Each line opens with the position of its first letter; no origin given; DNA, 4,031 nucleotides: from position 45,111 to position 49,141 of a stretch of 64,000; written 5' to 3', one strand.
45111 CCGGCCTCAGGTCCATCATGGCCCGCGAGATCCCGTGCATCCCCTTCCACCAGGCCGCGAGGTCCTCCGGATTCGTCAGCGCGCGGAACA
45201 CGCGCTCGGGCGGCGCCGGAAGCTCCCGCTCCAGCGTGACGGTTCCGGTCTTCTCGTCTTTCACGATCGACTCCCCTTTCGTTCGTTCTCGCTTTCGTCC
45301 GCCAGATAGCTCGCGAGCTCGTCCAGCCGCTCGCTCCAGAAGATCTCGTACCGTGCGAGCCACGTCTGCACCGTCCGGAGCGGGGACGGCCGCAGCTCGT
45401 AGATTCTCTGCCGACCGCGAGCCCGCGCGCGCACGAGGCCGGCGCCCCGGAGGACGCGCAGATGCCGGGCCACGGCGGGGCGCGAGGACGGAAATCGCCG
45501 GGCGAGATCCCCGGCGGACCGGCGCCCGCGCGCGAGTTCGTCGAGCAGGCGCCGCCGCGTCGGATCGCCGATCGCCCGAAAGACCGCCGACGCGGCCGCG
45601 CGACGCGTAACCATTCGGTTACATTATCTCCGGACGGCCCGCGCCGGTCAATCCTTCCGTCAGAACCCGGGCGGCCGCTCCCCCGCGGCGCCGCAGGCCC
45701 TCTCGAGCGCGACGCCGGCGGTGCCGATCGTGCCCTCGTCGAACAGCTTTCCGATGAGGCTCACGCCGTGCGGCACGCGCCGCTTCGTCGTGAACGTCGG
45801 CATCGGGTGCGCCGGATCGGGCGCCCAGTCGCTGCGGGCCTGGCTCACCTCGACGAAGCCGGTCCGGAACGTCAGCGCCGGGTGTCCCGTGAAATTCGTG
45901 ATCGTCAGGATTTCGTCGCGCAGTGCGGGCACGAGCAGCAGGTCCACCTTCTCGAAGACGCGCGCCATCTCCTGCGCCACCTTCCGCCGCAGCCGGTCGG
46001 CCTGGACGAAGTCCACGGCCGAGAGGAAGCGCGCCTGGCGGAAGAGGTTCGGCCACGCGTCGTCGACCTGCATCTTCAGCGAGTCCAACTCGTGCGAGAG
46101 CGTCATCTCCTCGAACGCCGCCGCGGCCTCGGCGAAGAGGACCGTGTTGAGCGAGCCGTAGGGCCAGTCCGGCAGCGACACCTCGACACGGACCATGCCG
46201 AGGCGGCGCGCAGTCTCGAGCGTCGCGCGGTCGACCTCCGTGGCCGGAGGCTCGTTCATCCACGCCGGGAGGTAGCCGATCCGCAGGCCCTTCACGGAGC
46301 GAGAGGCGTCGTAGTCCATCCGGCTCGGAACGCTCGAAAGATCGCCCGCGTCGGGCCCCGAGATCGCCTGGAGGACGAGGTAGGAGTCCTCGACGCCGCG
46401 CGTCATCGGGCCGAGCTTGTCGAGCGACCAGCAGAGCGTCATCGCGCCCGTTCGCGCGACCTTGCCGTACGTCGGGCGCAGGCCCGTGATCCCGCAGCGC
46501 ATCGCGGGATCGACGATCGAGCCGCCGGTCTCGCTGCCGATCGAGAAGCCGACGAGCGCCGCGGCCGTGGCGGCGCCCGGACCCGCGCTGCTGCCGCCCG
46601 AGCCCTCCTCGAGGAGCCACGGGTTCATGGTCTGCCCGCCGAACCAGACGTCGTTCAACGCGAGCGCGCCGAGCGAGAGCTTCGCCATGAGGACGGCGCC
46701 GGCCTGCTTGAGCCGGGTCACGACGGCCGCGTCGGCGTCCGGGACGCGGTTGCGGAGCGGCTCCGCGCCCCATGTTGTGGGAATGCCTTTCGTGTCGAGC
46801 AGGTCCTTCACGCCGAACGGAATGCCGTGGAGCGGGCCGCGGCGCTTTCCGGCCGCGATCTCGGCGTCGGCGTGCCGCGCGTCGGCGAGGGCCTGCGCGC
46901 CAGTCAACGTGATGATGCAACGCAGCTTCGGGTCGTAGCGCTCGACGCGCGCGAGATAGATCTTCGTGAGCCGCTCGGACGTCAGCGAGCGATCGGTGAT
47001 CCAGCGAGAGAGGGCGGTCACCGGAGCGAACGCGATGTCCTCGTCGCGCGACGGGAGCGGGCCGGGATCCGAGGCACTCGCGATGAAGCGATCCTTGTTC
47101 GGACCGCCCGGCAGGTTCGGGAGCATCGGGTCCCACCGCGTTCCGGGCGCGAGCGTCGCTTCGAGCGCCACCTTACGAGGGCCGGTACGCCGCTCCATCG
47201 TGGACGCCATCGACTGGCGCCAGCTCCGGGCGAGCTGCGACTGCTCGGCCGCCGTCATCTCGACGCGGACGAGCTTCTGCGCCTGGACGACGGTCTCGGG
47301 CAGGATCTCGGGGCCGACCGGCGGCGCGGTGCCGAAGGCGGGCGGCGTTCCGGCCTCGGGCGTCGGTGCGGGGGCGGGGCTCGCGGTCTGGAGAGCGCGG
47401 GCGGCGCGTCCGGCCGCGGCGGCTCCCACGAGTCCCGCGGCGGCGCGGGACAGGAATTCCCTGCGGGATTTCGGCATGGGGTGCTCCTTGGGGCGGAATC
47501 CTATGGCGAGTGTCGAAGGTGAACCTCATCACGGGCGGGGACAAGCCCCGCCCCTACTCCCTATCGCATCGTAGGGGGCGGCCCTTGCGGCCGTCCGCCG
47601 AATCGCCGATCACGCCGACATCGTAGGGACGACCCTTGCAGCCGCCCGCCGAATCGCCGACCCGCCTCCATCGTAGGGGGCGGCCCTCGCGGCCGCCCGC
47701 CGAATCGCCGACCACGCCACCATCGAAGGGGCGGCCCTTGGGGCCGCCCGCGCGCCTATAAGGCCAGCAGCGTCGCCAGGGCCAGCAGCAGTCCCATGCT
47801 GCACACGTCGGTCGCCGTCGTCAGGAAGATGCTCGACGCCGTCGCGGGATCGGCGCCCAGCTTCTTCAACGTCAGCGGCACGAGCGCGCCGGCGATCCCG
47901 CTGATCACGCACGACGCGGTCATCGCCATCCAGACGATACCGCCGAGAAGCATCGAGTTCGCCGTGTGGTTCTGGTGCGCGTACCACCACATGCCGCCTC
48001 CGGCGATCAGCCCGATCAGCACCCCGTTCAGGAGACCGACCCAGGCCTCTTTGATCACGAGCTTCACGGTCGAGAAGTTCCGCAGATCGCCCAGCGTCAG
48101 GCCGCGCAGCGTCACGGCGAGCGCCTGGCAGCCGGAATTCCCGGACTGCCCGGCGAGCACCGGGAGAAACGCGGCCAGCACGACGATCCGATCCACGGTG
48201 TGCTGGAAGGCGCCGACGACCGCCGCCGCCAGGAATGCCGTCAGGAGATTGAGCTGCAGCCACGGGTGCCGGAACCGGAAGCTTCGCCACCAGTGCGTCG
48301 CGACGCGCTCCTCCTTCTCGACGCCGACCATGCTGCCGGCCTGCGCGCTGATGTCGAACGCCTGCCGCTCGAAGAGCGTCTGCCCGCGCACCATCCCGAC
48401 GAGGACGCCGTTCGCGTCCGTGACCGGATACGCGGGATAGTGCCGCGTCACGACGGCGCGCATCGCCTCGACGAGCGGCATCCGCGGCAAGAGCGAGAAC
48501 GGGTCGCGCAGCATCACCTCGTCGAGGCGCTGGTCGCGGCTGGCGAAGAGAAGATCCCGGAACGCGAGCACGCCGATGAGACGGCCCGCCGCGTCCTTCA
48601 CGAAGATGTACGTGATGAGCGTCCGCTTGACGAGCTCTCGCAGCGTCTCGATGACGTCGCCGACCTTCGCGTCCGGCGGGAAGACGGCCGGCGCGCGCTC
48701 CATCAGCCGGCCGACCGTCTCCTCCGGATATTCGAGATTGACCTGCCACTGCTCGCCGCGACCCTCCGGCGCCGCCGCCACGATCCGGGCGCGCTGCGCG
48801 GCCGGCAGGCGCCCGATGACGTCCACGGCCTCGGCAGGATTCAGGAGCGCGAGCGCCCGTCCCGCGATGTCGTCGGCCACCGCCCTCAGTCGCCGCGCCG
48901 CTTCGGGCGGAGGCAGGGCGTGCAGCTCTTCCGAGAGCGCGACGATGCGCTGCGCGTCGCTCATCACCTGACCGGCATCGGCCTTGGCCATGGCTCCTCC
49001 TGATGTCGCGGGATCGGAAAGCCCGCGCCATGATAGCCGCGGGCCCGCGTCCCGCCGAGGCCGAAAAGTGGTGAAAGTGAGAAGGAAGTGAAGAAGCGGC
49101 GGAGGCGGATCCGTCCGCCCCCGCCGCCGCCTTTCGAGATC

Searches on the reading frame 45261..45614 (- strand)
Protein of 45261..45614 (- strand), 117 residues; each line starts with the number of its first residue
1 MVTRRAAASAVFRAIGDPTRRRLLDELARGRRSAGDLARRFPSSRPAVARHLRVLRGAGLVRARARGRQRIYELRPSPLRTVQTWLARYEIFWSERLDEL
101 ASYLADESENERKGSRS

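Call 46: search_protein_families(library=pfam, proteins=[window:45261-45614:-], max_evalue=0.001)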
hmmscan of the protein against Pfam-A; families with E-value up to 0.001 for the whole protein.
window:45261-45614:- (117 aa): 6 families
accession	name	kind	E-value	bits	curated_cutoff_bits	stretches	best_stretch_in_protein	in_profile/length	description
PF12840.13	HTH_20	-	1.5e-13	50.9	27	1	16-62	2-49/51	Helix-turn-helix domain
PF01022.26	HTH_5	-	3e-12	46.6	22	1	17-62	1-46/47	Bacterial regulatory protein, arsR family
PF12802.13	MarR_2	-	3.9e-06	27.4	27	1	19-67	6-57/61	MarR family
PF25213.1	HVO_A0261_N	-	9.2e-05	22.7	35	1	17-65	10-58/86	HVO_A0261 N-terminal domain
PF13412.12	HTH_24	-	0.00018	21.5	21.9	1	17-62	2-48/48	Winged helix-turn-helix DNA-binding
PF08100.18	Dimerisation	-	0.00093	19.4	25.6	0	23-75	30-84/93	O-methyltransferase dimerisation domain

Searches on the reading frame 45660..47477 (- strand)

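Call 46: search_protein_families(library=pfam, proteins=[window:45660-47477:-], max_evalue=0.001)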
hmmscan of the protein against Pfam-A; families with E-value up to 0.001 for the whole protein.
window:45660-47477:- (605 aa): 1 family
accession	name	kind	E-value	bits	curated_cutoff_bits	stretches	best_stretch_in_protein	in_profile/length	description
PF01425.27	Amidase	-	1.3e-80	272.1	27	1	170-583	2-443/445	Amidase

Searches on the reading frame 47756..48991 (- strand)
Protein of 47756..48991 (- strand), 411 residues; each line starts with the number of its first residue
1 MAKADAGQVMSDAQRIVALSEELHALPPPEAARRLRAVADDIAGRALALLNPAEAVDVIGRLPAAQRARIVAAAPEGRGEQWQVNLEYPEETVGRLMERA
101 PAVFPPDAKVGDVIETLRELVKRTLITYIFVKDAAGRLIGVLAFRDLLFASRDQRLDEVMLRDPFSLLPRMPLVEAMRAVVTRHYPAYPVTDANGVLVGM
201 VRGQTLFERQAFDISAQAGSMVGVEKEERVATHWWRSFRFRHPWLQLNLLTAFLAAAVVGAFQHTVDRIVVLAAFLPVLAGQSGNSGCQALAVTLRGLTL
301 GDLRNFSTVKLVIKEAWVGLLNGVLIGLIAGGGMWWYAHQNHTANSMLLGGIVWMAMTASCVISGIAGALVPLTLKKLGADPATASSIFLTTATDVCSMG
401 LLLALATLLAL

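Call 46: search_protein_families(library=pfam, proteins=[window:47756-48991:-], max_evalue=0.001)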
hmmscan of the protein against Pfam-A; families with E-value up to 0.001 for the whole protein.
window:47756-48991:- (411 aa): 3 families
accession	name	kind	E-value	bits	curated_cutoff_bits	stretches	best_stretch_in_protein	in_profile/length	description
PF01769.21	MgtE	-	1.8e-27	96.5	27.6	1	276-404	1-124/125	Divalent cation transporter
PF00571.33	CBS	-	2.1e-15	57.2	24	2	158-202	3-47/57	CBS domain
PF03448.22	MgtE_N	-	7.7e-05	23.6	25.9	1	23-91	34-102/102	MgtE intracellular N domain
